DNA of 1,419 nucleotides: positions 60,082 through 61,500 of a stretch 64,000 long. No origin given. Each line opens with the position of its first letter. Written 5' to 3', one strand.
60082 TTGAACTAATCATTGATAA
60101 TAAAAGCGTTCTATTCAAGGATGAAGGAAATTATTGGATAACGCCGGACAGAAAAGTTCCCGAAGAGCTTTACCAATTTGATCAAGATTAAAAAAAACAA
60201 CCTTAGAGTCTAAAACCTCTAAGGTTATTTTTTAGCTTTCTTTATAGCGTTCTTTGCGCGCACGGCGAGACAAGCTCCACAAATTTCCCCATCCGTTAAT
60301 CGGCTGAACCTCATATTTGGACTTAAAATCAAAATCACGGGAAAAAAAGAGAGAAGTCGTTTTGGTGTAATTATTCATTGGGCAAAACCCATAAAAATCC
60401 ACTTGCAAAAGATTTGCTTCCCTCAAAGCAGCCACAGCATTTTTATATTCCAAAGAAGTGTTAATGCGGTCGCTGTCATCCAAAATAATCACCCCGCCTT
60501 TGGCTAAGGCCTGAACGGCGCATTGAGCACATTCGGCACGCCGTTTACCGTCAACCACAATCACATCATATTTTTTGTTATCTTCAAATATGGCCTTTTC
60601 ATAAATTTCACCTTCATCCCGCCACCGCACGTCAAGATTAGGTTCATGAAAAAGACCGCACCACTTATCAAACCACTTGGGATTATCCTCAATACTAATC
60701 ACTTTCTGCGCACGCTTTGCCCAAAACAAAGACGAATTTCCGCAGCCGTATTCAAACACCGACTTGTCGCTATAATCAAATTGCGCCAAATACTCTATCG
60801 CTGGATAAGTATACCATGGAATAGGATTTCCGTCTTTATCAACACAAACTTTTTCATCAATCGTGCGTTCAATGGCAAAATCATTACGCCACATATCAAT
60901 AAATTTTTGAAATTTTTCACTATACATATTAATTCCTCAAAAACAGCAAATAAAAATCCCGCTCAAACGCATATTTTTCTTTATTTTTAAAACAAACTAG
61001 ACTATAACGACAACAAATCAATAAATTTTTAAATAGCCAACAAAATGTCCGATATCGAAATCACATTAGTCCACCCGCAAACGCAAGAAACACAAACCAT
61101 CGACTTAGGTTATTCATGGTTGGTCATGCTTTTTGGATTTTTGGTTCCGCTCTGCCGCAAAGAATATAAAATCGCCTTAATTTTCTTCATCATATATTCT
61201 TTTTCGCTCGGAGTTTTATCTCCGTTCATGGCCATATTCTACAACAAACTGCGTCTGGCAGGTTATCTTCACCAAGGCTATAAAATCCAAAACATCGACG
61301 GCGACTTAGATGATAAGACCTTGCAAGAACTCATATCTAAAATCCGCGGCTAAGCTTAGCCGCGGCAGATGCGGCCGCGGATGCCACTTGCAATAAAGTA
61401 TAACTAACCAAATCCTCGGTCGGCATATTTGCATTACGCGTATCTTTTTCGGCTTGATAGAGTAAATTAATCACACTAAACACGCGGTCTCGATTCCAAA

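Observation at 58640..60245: Tandemly duplicated 227-aa genes with near-identical 3' ends and terminators but diverged cores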

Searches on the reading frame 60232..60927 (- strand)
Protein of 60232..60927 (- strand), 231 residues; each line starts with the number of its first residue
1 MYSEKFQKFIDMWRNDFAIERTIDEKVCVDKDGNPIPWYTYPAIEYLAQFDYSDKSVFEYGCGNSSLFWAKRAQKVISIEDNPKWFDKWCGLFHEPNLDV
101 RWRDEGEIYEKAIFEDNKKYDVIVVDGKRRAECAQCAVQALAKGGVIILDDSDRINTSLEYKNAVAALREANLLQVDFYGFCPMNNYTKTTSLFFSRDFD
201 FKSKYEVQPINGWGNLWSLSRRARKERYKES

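Call 6: search_protein_families(library=pfam, proteins=[window:60232-60927:-], max_evalue=1)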
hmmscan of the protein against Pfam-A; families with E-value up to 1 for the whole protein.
window:60232-60927:- (231 aa): 2 families
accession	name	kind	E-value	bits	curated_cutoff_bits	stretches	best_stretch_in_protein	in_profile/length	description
PF13578.12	Methyltransf_24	-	0.00057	21.2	26.3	1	59-151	2-104/105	Methyltransferase domain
PF02724.19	CDC45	-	0.084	11.6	34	1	113-169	70-126/624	CDC45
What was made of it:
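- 60232..60927 (-): Right flanking gene, convergent: a conserved class-I-like methyltransferase of unknown specificity. It is a positional neighbour only. Methyltransf_24 at 21.2 bits, below the 26.3-bit cut-off (call 6).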

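Call 7: search_protein_families(library=ncbifam, proteins=[window:60232-60927:-], max_evalue=1)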
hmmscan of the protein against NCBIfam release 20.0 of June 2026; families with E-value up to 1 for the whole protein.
window:60232-60927:- (231 aa): 1 family
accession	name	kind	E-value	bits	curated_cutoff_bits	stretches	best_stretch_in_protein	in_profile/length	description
TIGR00479.1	rumA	equivalog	0.18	10.6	183.55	1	61-142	303-385/432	23S rRNA (uracil(1939)-C(5))-methyltransferase RlmD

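Call 25: find_related_loci(query=window:60232-60927:-, collection=genome_contigs, flank=10000)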
Query window:60232-60927:- (231 aa) in genome_contigs; peptide patterns used: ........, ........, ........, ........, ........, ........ (x = any residue, [..] = any of these).
267 stretches matched a pattern; 228 encode a relative of the query (tblastn E <= 1e-3); the best 80 are kept; 80 distinct loci.
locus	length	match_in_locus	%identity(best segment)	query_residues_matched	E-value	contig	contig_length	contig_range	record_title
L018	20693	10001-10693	94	1-231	2e-147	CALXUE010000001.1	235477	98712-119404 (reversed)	MAG: uncultured Alphaproteobacteria bacterium isolate BRZ_MQ__bin8 genome assembly, contig: BRZ_MQ__NODE_42_length_23547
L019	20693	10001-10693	86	1-231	7e-135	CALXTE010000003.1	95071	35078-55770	MAG: uncultured Alphaproteobacteria bacterium isolate BRZ_SN__bin90 genome assembly, contig: BRZ_SN__NODE_249_length_950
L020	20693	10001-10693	85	1-231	1e-134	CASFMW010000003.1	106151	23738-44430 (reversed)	uncultured proteobacterium isolate O25_L1_391391_idba_bin.172 genome assembly, contig: O25_L1_391391_idba_bin.172.fa_sca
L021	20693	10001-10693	85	1-231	1e-133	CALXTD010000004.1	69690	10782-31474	MAG: uncultured Alphaproteobacteria bacterium isolate BRZ_RF__bin97 genome assembly, contig: BRZ_RF__NODE_353_length_696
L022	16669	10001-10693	84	1-231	2e-132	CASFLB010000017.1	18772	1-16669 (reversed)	uncultured proteobacterium isolate O80_L3_331331_idba_bin.82 genome assembly, contig: O80_L3_331331_idba_bin.82.fa_scaff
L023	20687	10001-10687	81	1-229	2e-127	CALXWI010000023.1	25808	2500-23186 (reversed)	MAG: uncultured Alphaproteobacteria bacterium isolate BRZ_ED__bin7 genome assembly, contig: BRZ_ED__NODE_2086_length_258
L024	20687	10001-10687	79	1-229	4e-127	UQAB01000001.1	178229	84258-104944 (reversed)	uncultured Azospirillum sp. isolate UMGS63 genome assembly, contig: NODE_60_length_178229_cov_9.654267, whole genome sho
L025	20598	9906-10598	78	1-231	2e-126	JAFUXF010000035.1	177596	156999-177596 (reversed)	MAG: Alphaproteobacteria bacterium isolate RGIG4908 Roe_deer_Rumen-2__c4834, whole genome shotgun sequence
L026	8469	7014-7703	78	1-230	9e-126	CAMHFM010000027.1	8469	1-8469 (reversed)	MAG: uncultured Azospirillum sp. isolate SRR11784282_bin.67_metaWRAP_v1.3_MAG genome assembly, contig: ERZ12202942.9502,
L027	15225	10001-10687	79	1-229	4e-124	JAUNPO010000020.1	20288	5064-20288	MAG: Pseudomonadota bacterium isolate S36M_St_32 NODE_1547_length_20288_cov_6.948055, whole genome shotgun sequence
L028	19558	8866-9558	78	1-231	3e-123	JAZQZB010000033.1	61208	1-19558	MAG: Alphaproteobacteria bacterium isolate T1900045158_TC20190152.MAGScoT_cleanbin_000010 SGB_5000_k141_1451796, whole g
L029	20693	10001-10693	77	1-231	3e-123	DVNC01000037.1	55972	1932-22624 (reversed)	MAG TPA_asm: Candidatus Scatocola faecipullorum isolate ChiW3-316 ChiW3__C95102_L55972_SRR5506726, whole genome shotgun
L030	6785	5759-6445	75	1-229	1e-122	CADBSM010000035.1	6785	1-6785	MAG: uncultured proteobacterium isolate RUG14252 genome assembly, contig: RUG14252_asm_35, whole genome shotgun sequence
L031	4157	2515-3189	78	1-225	5e-124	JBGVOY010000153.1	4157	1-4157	MAG: Alphaproteobacteria bacterium isolate fecal_MAG_20 fecal_MAG_20_contig_0153, whole genome shotgun sequence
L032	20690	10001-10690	76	1-230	2e-122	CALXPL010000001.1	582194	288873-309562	MAG: uncultured Alphaproteobacteria bacterium isolate BRZ_FQ__bin96 genome assembly, contig: BRZ_FQ__NODE_1_length_58219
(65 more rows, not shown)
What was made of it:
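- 60232..60927 (-): 72-94% identical copies among the best 80 of 228 GTDB species-representative hits (call 25).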

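Call 69: search_solved_structures(query=window:60232-60927:-, max_evalue=1)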
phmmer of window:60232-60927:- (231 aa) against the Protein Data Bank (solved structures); distinct sequences matched with E-value up to 1: 1.
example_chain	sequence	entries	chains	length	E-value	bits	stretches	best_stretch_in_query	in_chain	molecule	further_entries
3cvo_A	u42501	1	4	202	0.0015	21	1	82-153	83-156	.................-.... protein of unknown function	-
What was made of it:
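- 60232..60927 (-): PDB 3cvo, E = 0.0015 (call 69).
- On TylF / CmcI-type SAM methyltransferase (the neighbouring gene): PDB gives only 3cvo, 'methyltransferase-like protein of unknown function', E = 0.0015 (call 69).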

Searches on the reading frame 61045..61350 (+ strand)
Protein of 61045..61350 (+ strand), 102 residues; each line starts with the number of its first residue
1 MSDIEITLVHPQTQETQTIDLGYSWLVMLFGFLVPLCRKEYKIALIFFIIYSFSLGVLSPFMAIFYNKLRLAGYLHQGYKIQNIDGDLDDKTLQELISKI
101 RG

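Call 6: search_protein_families(library=pfam, proteins=[window:61045-61350:+], max_evalue=1)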
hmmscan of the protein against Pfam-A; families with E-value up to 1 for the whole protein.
window:61045-61350:+ (102 aa): 1 family
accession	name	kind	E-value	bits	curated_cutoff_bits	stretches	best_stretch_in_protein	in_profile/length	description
PF11337.13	DUF3139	-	0.064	14.3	27.3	1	39-85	2-54/83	Protein of unknown function (DUF3139)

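Call 7: search_protein_families(library=ncbifam, proteins=[window:61045-61350:+], max_evalue=1)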
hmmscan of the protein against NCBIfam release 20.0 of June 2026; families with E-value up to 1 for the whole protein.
window:61045-61350:+ (102 aa): 0 families
